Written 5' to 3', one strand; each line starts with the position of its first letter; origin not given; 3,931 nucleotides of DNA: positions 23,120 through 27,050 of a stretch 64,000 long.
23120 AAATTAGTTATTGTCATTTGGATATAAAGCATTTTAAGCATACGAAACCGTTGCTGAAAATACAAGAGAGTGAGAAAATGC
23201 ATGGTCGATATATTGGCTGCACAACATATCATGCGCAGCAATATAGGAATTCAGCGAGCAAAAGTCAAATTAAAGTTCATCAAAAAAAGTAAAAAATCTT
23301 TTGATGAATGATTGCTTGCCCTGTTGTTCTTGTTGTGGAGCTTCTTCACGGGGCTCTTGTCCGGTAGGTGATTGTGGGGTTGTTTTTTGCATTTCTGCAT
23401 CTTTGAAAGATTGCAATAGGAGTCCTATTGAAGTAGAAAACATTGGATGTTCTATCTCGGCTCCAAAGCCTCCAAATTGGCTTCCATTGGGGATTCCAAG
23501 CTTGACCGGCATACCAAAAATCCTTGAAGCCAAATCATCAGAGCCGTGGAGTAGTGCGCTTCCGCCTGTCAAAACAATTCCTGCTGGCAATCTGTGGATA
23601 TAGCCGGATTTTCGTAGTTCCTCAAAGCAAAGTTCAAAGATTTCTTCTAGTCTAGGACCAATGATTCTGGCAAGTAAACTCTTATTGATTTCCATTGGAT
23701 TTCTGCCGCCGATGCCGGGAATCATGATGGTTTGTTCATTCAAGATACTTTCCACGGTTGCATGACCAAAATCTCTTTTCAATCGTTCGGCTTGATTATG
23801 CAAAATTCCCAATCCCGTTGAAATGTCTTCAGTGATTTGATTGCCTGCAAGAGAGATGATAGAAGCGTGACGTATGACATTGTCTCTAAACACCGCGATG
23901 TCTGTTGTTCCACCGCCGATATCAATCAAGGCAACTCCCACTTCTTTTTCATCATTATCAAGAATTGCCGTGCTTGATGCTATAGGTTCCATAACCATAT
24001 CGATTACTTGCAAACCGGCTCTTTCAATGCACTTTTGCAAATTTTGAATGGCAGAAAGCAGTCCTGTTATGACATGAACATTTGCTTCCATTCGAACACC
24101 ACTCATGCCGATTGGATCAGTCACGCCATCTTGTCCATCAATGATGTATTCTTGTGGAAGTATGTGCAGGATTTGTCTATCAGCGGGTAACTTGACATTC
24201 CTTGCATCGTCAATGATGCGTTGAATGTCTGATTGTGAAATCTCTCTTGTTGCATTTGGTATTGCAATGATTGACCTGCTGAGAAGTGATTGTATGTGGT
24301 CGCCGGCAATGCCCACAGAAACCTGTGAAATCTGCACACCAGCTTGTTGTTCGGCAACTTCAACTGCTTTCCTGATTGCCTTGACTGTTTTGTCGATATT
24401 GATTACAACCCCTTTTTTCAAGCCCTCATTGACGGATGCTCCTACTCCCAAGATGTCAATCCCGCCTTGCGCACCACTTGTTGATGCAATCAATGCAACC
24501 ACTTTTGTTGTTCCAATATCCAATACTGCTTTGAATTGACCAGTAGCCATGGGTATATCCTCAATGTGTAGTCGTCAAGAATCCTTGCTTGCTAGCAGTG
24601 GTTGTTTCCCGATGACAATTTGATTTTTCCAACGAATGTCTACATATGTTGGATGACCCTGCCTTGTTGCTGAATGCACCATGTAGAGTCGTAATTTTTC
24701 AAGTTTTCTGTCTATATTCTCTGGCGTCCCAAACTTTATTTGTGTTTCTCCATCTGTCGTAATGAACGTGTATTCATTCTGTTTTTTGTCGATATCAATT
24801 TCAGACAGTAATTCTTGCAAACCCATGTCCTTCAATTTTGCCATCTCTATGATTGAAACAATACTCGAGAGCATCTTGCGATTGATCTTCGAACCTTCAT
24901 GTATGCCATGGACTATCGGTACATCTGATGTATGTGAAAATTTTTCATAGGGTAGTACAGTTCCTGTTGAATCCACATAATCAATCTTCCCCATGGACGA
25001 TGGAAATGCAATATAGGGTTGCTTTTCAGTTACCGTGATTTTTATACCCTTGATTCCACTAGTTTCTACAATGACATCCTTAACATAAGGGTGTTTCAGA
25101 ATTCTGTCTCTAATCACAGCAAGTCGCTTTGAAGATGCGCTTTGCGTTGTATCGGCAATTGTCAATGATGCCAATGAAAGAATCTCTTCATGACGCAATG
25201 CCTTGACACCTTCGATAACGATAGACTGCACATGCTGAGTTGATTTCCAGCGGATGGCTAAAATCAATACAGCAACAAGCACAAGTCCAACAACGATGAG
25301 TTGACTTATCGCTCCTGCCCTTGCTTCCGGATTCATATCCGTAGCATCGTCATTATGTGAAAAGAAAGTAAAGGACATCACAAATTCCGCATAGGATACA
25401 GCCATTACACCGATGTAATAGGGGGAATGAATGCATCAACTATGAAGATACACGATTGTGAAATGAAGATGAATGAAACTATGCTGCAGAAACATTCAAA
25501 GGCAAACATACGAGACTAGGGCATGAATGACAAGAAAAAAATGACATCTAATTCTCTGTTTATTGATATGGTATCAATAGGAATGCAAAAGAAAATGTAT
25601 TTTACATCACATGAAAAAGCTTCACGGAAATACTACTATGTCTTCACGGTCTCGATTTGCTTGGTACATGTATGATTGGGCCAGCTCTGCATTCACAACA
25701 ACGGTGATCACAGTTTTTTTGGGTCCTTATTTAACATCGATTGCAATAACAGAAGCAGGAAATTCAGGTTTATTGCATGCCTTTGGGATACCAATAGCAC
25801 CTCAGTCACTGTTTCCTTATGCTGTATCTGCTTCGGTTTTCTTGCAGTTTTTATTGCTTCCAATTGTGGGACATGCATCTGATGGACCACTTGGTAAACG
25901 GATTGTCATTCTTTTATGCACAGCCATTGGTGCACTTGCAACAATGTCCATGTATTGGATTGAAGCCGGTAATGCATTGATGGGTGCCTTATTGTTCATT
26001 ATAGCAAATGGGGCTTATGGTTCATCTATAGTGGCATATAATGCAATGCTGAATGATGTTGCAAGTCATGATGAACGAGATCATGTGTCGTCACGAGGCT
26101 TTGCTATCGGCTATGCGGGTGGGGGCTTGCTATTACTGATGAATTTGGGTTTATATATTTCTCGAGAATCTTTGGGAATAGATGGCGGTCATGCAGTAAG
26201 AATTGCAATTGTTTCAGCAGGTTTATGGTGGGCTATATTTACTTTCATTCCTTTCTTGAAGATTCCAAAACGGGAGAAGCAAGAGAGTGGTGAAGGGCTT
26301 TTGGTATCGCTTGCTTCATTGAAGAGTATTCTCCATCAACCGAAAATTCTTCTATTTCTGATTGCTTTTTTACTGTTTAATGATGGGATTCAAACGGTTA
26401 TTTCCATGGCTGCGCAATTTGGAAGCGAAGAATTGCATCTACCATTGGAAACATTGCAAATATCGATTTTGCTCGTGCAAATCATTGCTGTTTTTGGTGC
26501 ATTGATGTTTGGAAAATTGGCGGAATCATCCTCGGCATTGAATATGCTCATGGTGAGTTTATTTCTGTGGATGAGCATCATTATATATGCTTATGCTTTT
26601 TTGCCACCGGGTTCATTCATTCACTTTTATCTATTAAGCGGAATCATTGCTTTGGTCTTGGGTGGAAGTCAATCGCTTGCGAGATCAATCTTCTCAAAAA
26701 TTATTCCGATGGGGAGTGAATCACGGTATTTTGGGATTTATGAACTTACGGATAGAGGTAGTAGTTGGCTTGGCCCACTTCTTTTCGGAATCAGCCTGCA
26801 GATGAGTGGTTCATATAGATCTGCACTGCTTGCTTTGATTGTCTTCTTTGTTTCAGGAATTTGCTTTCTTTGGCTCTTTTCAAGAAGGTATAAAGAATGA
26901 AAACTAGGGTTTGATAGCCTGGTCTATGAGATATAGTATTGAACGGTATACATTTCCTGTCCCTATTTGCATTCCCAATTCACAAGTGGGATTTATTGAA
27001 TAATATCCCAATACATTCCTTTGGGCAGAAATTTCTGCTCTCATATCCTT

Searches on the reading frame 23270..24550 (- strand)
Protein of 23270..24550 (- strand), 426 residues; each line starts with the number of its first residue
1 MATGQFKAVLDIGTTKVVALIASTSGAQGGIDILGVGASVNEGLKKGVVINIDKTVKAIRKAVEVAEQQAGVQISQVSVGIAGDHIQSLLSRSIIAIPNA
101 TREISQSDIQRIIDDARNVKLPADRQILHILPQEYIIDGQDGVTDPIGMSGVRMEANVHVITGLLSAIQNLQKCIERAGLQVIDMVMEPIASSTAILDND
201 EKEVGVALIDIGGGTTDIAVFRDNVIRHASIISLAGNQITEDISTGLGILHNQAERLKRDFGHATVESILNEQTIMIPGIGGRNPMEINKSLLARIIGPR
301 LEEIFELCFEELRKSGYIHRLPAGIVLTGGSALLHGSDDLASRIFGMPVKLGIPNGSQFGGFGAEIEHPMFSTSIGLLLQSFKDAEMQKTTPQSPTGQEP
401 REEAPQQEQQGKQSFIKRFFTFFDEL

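Call 59: search_protein_families(library=pfam, proteins=[window:23270-24550:-], max_evalue=0.00001)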
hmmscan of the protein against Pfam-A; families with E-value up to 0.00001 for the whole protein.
window:23270-24550:- (426 aa): 4 families
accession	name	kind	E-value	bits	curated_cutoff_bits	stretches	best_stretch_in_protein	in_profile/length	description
PF14450.12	FtsA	-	1.1e-41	142.6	31.8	2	207-376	1-127/127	Cell division protein FtsA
PF02491.25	SHS2_FTSA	-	1.6e-31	108.9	25.4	1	83-162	1-79/79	SHS2 domain inserted in FTSA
PF06723.19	MreB_Mbl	-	6.7e-13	48.6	27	1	171-351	112-303/327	MreB/Mbl protein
PF11104.14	PilM_2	-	6.1e-08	32.4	27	1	168-260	138-236/340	Type IV pilus assembly protein PilM;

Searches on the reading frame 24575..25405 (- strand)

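Call 59: search_protein_families(library=pfam, proteins=[window:24575-25405:-], max_evalue=0.00001)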
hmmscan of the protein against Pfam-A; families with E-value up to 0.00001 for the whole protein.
window:24575-25405:- (276 aa): 1 family
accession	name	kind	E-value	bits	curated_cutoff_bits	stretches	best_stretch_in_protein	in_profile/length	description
PF08478.15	POTRA_1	-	1.8e-06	28.6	23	1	59-127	3-68/69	POTRA domain, FtsQ-type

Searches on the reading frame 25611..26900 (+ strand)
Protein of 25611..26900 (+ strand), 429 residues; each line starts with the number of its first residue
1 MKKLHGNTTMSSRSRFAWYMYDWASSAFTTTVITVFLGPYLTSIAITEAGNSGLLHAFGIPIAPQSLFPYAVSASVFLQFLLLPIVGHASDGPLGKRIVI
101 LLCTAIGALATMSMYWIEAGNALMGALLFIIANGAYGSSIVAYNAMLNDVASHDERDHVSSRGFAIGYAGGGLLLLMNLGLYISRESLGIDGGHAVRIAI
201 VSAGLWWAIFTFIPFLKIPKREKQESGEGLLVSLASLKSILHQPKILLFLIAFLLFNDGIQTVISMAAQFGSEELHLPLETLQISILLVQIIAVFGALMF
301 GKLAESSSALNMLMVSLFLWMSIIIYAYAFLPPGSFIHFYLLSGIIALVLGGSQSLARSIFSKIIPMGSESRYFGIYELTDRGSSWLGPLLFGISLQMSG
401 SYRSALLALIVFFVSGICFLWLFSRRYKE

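Call 59: search_protein_families(library=pfam, proteins=[window:25611-26900:+], max_evalue=0.00001)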
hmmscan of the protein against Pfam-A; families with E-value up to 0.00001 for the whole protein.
window:25611-26900:+ (429 aa): 3 families
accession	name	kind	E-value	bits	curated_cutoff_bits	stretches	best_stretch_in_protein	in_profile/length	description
PF11700.14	ATG22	-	1.1e-76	259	24.1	1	13-424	4-473/482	Vacuole effluxer Atg22 like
PF07690.21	MFS_1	-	4.8e-20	72.2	33.4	2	30-318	12-276/347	Major Facilitator Superfamily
PF13347.12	MFS_2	-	4.9e-08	32.4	27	1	28-400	11-385/427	MFS/sugar transport protein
